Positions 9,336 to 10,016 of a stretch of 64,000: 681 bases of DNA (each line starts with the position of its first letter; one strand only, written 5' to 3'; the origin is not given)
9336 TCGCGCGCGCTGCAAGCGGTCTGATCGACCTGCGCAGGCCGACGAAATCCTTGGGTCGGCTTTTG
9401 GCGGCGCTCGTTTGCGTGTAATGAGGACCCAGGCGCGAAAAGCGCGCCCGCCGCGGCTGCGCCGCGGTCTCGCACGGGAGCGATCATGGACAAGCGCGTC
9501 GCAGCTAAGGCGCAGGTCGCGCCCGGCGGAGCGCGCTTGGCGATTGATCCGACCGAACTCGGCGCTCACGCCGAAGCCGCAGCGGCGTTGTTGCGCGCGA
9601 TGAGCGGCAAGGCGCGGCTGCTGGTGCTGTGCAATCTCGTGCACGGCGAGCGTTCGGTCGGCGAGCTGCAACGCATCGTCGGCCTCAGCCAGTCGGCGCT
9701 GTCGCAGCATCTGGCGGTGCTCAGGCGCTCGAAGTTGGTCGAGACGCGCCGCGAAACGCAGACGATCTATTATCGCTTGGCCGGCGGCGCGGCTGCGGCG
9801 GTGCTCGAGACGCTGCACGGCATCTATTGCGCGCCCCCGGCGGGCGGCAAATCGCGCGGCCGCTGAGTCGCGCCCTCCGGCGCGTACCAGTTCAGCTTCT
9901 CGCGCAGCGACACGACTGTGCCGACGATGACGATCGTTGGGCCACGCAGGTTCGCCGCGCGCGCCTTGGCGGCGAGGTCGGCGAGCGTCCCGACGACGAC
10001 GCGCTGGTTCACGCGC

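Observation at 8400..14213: Three paralogous two-Cys (C-66-C) persulfide-sensor-type ArsR regulators within 6 kb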

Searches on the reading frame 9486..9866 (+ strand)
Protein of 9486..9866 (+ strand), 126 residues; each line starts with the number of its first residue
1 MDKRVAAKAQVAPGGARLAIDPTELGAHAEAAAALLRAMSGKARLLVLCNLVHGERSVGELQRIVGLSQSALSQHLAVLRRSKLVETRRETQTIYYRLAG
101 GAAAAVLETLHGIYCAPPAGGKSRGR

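Call 4: search_protein_families(library=pfam, proteins=[window:9486-9866:+], max_evalue=0.001)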
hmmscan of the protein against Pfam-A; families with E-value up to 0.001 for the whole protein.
window:9486-9866:+ (126 aa): 4 families
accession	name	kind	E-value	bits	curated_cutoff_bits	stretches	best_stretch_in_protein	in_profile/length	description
PF01022.26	HTH_5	-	1.4e-10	41.3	22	1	42-86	2-46/47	Bacterial regulatory protein, arsR family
PF12840.13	HTH_20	-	2.7e-07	30.9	27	1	52-88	15-51/51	Helix-turn-helix domain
PF01638.23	HxlR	-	1.5e-05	25.2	20.8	1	40-93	3-57/91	HxlR-like helix-turn-helix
PF12802.13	MarR_2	-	2.1e-05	25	27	1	48-90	11-55/61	MarR family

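Call 6: search_solved_structures(query=window:9486-9866:+, max_evalue=0.001, show_alignments=3)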
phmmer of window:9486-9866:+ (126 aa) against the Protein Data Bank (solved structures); distinct sequences matched with E-value up to 0.001: 26.
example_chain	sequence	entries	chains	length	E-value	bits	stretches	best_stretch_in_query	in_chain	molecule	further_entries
4k2e_A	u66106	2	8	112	1.1e-22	83.7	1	24-116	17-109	Transcriptional activator HlyU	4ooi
5znx_A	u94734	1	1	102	3.4e-21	78.9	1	28-116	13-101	Transcriptional activator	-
3jth_A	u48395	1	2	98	3.4e-21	78.9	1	28-116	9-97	Transcription activator HlyU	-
3pqj_A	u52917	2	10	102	1e-20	77.3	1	27-117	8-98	Biofilm growth-associated repressor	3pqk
3cuo_A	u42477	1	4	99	1e-19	74.1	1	23-115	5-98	Uncharacterized HTH-type transcriptional regulator ygaV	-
13ct_A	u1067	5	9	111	1.2e-19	73.9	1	18-116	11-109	Transcriptional regulator, ArsR family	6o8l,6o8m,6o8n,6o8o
6o8k_A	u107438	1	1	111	1.4e-19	73.6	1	19-116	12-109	Transcriptional regulator, ArsR family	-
4omy_A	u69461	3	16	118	2.9e-19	72.6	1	25-117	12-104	NolR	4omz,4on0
6jmi_A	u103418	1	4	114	2.2e-08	37.6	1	33-108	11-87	Uncharacterized HTH-type transcriptional regulator Rv0081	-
1r22_A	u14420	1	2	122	4.1e-08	36.7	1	29-103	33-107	Transcriptional repressor smtB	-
1r1t_A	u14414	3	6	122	2.1e-07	34.5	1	29-103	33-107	Transcriptional repressor smtB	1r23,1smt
2lkp_A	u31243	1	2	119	2.8e-07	34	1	25-108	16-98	HTH-type transcriptional regulator NmtR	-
2kko_A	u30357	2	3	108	5.2e-07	33.2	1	31-106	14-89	POSSIBLE TRANSCRIPTIONAL REGULATORY PROTEIN (POSSIBLY ARSR-FAMILY) | Possible transcriptional regulatory arsR-family protein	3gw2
8qkf_A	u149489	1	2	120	6.6e-07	32.9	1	30-104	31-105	ArsR family transcriptional regulator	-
7p6f_AAA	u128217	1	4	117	4.7e-06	30.1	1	29-104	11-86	Transcriptional regulator SrnR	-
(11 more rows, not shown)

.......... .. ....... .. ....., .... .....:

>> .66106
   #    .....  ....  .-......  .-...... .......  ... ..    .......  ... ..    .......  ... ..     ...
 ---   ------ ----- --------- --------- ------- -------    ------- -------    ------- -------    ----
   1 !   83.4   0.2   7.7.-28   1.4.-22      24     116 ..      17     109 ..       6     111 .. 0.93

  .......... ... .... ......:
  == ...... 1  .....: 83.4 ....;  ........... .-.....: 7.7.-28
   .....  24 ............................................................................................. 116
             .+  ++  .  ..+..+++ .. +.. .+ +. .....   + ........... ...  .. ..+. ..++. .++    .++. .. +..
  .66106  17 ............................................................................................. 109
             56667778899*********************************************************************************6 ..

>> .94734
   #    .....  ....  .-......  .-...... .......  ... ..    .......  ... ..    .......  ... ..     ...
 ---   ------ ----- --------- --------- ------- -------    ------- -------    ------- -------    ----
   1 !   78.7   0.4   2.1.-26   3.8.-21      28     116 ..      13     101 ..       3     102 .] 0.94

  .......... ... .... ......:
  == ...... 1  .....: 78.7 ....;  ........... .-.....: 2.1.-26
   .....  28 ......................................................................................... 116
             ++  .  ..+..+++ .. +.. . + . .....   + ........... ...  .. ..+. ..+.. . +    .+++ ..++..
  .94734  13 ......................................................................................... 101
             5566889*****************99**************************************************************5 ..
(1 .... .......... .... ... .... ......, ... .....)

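Call 9: search_protein_families(library=ncbifam, proteins=[window:9486-9866:+], max_evalue=0.00001)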
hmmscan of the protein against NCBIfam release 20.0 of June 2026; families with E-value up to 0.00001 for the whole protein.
window:9486-9866:+ (126 aa): 9 families
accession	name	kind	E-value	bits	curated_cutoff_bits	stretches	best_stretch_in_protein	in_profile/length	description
NF040642.1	sulf_sens_BigR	equivalog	5.9e-27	93.6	155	1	24-116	2-94/95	sulfite-sensing transcriptional repressor BigR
NF033788.1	HTH_metalloreg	subfamily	2.9e-22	78.3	55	1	33-105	2-75/77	metalloregulator ArsR/SmtB family transcription factor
NF045707.1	Dbac_1936_reg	equivalog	8.6e-13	48.2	115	1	28-113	3-88/99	ArsR/SmtB-type metalloregulator TsoR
NF033789.1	repress_SdpR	subfamily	1.5e-12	47.3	100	1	36-100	2-66/79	autorepressor SdpR family transcription factor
NF047906.1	CdPbTransRegCmtR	equivalog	1.8e-09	37.4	150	1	29-113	8-92/104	Cd(II)/Pb(II)-sensing metalloregulatory transcriptional regulator CmtR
NF007528.0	PRK10141.1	subfamily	4.4e-08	33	97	1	34-101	8-76/117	metalloregulator ArsR/SmtB family transcription factor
NF041413.1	ArsR_Rv2640c_fam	equivalog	5.8e-08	33.1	155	1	31-112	31-115/118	Rv2640c family ArsR-like transcriptional regulator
TIGR01884.1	cas_HTH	subfamily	1.4e-06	27.8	60.2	1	32-89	132-190/202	CRISPR-associated CARF protein Csa3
NF052532.1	TransRegPagRBaca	equivalog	1.5e-06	28.2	170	1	30-111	15-96/99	transcriptional repressor PagR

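Call 10: search_solved_structures(query=window:9486-9866:+, max_evalue=1e-15, show_alignments=5)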
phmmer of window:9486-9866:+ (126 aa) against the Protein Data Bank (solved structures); distinct sequences matched with E-value up to 1e-15: 8.
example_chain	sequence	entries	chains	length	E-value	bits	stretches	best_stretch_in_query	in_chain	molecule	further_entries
4k2e_A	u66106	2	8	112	1.1e-22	83.7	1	24-116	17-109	Transcriptional activator HlyU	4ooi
5znx_A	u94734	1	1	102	3.4e-21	78.9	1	28-116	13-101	Transcriptional activator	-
3jth_A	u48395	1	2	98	3.4e-21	78.9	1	28-116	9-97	Transcription activator HlyU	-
3pqj_A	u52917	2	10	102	1e-20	77.3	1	27-117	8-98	Biofilm growth-associated repressor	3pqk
3cuo_A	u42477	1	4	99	1e-19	74.1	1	23-115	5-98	Uncharacterized HTH-type transcriptional regulator ygaV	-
13ct_A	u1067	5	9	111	1.2e-19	73.9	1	18-116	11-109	Transcriptional regulator, ArsR family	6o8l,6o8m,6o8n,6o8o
6o8k_A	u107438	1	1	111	1.4e-19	73.6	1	19-116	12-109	Transcriptional regulator, ArsR family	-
4omy_A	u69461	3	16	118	2.9e-19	72.6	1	25-117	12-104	NolR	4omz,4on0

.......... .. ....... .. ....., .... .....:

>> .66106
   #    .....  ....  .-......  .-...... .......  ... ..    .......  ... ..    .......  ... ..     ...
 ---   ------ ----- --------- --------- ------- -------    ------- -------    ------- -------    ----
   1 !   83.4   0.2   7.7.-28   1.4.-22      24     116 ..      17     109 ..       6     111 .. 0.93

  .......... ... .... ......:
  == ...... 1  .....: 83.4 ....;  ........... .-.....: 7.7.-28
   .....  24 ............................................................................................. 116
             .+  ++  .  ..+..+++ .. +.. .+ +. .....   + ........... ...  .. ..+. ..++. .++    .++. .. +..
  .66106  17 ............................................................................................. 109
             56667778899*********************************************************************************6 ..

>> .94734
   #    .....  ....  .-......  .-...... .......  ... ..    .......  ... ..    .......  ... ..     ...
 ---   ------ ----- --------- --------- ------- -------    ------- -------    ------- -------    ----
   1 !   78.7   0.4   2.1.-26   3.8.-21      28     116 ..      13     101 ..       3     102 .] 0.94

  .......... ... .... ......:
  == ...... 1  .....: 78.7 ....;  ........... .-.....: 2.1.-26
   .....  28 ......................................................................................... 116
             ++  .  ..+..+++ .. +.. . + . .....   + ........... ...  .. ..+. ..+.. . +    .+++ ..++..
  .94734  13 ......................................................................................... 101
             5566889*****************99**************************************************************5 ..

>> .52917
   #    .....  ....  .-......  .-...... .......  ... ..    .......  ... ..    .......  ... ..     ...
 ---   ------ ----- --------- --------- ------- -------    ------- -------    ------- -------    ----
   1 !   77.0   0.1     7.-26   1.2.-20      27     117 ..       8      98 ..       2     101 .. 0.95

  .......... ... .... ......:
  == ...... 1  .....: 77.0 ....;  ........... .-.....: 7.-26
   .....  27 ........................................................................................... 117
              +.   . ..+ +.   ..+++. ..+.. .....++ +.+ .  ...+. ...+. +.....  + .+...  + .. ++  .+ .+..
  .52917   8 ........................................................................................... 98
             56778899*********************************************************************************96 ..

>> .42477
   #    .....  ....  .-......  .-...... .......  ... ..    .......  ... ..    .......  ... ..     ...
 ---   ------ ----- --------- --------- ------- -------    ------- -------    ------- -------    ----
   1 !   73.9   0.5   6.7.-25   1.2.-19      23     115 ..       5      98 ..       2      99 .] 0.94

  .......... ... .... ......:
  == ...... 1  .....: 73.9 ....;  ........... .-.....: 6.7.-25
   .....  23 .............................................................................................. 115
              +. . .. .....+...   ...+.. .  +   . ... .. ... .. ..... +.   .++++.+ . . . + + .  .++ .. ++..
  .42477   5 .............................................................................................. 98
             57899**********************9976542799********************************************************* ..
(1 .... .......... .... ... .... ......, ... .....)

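Call 27: find_homologous_proteins(query=window:9486-9866:+, max_evalue=1e-10)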
Query window:9486-9866:+ (126 aa): 3796 proteins with E <= 1e-10 among 8000 candidates; the best 120 are listed.
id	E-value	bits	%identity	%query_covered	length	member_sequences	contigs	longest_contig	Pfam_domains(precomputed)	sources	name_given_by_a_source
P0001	2.6e-68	245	97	100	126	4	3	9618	PF12840.14,PF01638.24,PF01022.27,PF12802.14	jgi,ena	jgi:DNA-binding transcriptional ArsR family regulator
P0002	2.0e-66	239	94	100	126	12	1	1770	PF12840.14,PF01638.24,PF01022.27,PF12802.14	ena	-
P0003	5.5e-63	228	94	100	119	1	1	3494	-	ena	-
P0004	3.3e-62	226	90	100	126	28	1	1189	PF12840.14,PF01638.24,PF01022.27,PF12802.14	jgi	jgi:DNA-binding transcriptional ArsR family regulator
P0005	2.5e-61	223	89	100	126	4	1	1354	PF12840.14,PF01638.24,PF01022.27,PF12802.14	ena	-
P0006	4.1e-61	222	88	100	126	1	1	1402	PF12840.14,PF01638.24,PF01022.27,PF12802.14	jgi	jgi:ArsR family transcriptional regulator, virulence genes transcriptional regulator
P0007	5.3e-61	222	89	99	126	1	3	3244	PF12840.14,PF01638.24,PF01022.27,PF12802.14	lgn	-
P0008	2.1e-60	220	87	100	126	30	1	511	PF12840.14,PF01022.27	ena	-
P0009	3.1e-60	219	87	100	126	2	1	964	PF12840.14,PF01638.24,PF01022.27,PF12802.14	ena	-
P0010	5.4e-60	218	88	100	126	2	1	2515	PF12840.14,PF01022.27,PF12802.14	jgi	jgi:DNA-binding transcriptional ArsR family regulator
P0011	5.5e-60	218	87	100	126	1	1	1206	PF12840.14,PF01022.27,PF12802.14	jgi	jgi:ArsR family transcriptional regulator, virulence genes transcriptional regulator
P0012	7.6e-60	218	87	100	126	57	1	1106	PF12840.14,PF01022.27,PF12802.14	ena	-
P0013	9.7e-60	218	88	100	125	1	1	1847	PF12840.14,PF01638.24,PF01022.27,PF12802.14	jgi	jgi:DNA-binding transcriptional ArsR family regulator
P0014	1.5e-59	217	88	98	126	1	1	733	PF12840.14,PF01638.24,PF01022.27,PF12802.14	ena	-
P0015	1.7e-59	217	86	100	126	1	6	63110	PF12840.14,PF01638.24,PF01022.27,PF12802.14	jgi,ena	jgi:DNA-binding transcriptional ArsR family regulator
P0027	8.4e-57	208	85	98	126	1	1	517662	PF12840.14,PF01638.24,PF01022.27,PF12802.14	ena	-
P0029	2.6e-56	207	84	96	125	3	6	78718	PF12840.14,PF01638.24,PF01022.27,PF12802.14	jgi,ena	jgi:DNA-binding transcriptional ArsR family regulator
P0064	1.3e-37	146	69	81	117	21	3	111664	PF01638.24,PF01022.27,PF12802.14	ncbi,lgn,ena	-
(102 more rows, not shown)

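Call 28: find_encoding_contigs(protein=P0027, flank=10000, max_places=2)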
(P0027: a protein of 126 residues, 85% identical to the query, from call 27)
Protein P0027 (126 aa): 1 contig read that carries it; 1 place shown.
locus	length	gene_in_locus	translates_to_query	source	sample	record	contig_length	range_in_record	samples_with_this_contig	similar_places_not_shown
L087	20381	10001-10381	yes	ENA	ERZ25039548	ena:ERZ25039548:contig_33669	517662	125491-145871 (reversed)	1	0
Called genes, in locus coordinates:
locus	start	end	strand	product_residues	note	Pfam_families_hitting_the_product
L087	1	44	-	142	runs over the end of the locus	PF08816:Ivy (weak)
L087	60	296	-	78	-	PF01037:AsnC_trans_reg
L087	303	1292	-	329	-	-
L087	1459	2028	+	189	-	PF00881:Nitroreductase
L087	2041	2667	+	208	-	PF01613:Flavin_Reduct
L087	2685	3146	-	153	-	-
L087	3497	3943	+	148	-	PF06186:DUF992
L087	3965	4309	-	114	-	PF00581:Rhodanese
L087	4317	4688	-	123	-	PF02627:CMD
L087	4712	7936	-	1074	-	PF00873:ACR_tran, PF02355:SecD_SecF_C (faint)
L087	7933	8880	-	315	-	PF25919:BSH_CusB (faint), PF25917:BSH_RND (weak)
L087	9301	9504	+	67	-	PF11127:YgaP-like_TM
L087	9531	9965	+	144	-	PF03625:DUF302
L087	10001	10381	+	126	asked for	PF12840:HTH_20 (weak), PF12802:MarR_2 (faint), PF01638:HxlR (weak), PF01022:HTH_5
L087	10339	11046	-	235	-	PF00590:TP_methylase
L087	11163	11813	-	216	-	PF13241:NAD_binding_7, PF14824:Sirohm_synth_M, PF10414:CysG_dimeriser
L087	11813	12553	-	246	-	-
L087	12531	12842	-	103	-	PF02885:Glycos_trans_3N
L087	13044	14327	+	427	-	PF07992:Pyr_redox_2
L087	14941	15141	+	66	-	PF13561:adh_short_C2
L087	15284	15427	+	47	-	-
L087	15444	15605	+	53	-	-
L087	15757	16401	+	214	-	PF00440:TetR_N, PF16859:TetR_C_11 (weak)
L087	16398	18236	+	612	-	PF25917:BSH_RND (weak), PF13304:AAA_21 (faint), PF25881:HH_YBHG, PF00005:ABC_tran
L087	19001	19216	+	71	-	-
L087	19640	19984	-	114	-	-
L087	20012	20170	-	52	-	-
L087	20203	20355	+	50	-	-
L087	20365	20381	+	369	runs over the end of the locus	PF12679:ABC2_membrane_2, PF12698:ABC2_membrane_3, PF01061:ABC2_membrane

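Call 29: find_encoding_contigs(protein=P0015, flank=10000, max_places=2)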
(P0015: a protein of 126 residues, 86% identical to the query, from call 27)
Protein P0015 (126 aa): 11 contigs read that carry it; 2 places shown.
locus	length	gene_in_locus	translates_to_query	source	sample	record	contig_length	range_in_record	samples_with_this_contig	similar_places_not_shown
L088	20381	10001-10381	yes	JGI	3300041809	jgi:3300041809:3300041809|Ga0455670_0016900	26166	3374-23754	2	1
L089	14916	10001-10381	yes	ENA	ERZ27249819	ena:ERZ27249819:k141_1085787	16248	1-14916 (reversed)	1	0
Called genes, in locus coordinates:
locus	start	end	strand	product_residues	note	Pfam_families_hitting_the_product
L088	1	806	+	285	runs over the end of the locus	PF05575:V_cholerae_RfbT (weak), PF05050:Methyltransf_21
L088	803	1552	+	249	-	PF00994:MoCF_biosynth, PF24102:FLAD1_M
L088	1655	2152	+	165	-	PF00156:Pribosyltran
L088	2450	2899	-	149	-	-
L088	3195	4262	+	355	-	PF04055:Radical_SAM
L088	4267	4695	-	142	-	PF08816:Ivy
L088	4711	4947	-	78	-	PF01037:AsnC_trans_reg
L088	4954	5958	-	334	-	-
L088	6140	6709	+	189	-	PF00881:Nitroreductase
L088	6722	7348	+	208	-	PF01613:Flavin_Reduct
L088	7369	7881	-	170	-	-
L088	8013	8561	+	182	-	PF06186:DUF992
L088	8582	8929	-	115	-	PF00581:Rhodanese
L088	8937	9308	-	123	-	PF02627:CMD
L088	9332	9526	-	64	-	-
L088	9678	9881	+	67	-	PF11127:YgaP-like_TM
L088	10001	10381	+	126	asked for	PF12840:HTH_20 (weak), PF01638:HxlR (weak), PF12802:MarR_2 (faint), PF01022:HTH_5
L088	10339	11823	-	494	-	PF13241:NAD_binding_7, PF14824:Sirohm_synth_M (weak), PF10414:CysG_dimeriser, PF00590:TP_methylase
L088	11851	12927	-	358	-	PF02885:Glycos_trans_3N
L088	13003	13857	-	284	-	PF04909:Amidohydro_2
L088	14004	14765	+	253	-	PF00106:adh_short, PF08659:KR (faint), PF13561:adh_short_C2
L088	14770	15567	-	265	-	PF00106:adh_short, PF08659:KR, PF13561:adh_short_C2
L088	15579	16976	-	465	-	PF01425:Amidase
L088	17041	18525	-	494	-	PF00496:SBP_bac_5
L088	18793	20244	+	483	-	PF13231:PMT_2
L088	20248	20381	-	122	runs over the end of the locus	PF05164:ZapA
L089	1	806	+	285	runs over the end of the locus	PF05575:V_cholerae_RfbT (weak), PF05050:Methyltransf_21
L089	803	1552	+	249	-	PF00994:MoCF_biosynth, PF24102:FLAD1_M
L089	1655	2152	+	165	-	PF00156:Pribosyltran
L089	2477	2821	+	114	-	-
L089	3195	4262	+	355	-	PF04055:Radical_SAM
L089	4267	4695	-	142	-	PF08816:Ivy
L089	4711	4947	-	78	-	PF01037:AsnC_trans_reg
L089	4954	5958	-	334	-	-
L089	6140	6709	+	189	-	PF00881:Nitroreductase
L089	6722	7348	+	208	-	PF01613:Flavin_Reduct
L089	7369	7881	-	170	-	-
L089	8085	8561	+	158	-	PF06186:DUF992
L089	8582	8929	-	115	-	PF00581:Rhodanese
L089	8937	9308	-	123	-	PF02627:CMD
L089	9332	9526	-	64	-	-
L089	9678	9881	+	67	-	PF11127:YgaP-like_TM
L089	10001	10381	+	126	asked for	PF12840:HTH_20 (weak), PF01638:HxlR (weak), PF12802:MarR_2 (faint), PF01022:HTH_5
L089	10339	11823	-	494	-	PF13241:NAD_binding_7, PF14824:Sirohm_synth_M (weak), PF10414:CysG_dimeriser, PF00590:TP_methylase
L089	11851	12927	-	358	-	PF02885:Glycos_trans_3N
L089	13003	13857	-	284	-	PF04909:Amidohydro_2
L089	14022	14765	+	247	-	PF00106:adh_short, PF08659:KR (faint), PF13561:adh_short_C2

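Call 30: find_encoding_contigs(protein=P0029, flank=10000, max_places=2)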
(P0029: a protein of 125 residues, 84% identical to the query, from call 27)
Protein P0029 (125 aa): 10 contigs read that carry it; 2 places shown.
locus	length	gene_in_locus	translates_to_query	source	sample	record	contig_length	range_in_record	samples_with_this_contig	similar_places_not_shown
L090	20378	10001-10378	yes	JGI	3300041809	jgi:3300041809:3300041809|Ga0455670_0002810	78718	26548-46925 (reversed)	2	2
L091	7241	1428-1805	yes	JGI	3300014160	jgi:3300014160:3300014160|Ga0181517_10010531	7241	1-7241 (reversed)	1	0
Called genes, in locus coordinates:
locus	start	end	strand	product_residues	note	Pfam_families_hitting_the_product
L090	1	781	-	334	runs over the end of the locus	-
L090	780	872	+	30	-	-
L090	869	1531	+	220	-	PF00881:Nitroreductase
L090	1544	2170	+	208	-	PF01613:Flavin_Reduct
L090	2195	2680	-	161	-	-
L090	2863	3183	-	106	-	-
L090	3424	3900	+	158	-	PF06186:DUF992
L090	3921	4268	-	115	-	PF00581:Rhodanese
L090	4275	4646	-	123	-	PF02627:CMD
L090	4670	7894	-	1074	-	PF00873:ACR_tran, PF02355:SecD_SecF_C (faint)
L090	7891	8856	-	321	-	PF25919:BSH_CusB (faint)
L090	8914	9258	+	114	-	PF12840:HTH_20 (faint), PF01022:HTH_5, PF12802:MarR_2 (weak)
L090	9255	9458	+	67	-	PF11127:YgaP-like_TM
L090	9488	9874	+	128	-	PF03625:DUF302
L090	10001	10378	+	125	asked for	PF12840:HTH_20 (weak), PF12802:MarR_2 (weak), PF01638:HxlR (weak), PF01022:HTH_5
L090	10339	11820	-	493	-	PF13241:NAD_binding_7, PF14824:Sirohm_synth_M (weak), PF10414:CysG_dimeriser, PF00590:TP_methylase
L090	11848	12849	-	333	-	PF02885:Glycos_trans_3N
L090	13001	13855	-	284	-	PF04909:Amidohydro_2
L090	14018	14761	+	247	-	PF00106:adh_short, PF13561:adh_short_C2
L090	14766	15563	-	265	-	PF00106:adh_short, PF08659:KR, PF13561:adh_short_C2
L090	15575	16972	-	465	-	PF01425:Amidase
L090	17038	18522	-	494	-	PF00496:SBP_bac_5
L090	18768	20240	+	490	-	PF13231:PMT_2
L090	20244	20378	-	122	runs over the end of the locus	PF05164:ZapA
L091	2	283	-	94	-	?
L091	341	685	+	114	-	PF12840:HTH_20 (faint), PF01022:HTH_5, PF12802:MarR_2 (weak)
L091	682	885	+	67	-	PF11127:YgaP-like_TM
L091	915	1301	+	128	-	PF03625:DUF302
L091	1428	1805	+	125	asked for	PF12840:HTH_20 (weak), PF12802:MarR_2 (weak), PF01638:HxlR (weak), PF01022:HTH_5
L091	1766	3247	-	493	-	PF13241:NAD_binding_7, PF14824:Sirohm_synth_M (weak), PF10414:CysG_dimeriser, PF00590:TP_methylase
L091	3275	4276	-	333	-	PF02885:Glycos_trans_3N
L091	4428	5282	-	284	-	PF04909:Amidohydro_2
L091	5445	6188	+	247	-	PF00106:adh_short, PF13561:adh_short_C2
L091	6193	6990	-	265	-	PF00106:adh_short, PF08659:KR, PF13561:adh_short_C2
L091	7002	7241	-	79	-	PF01425:Amidase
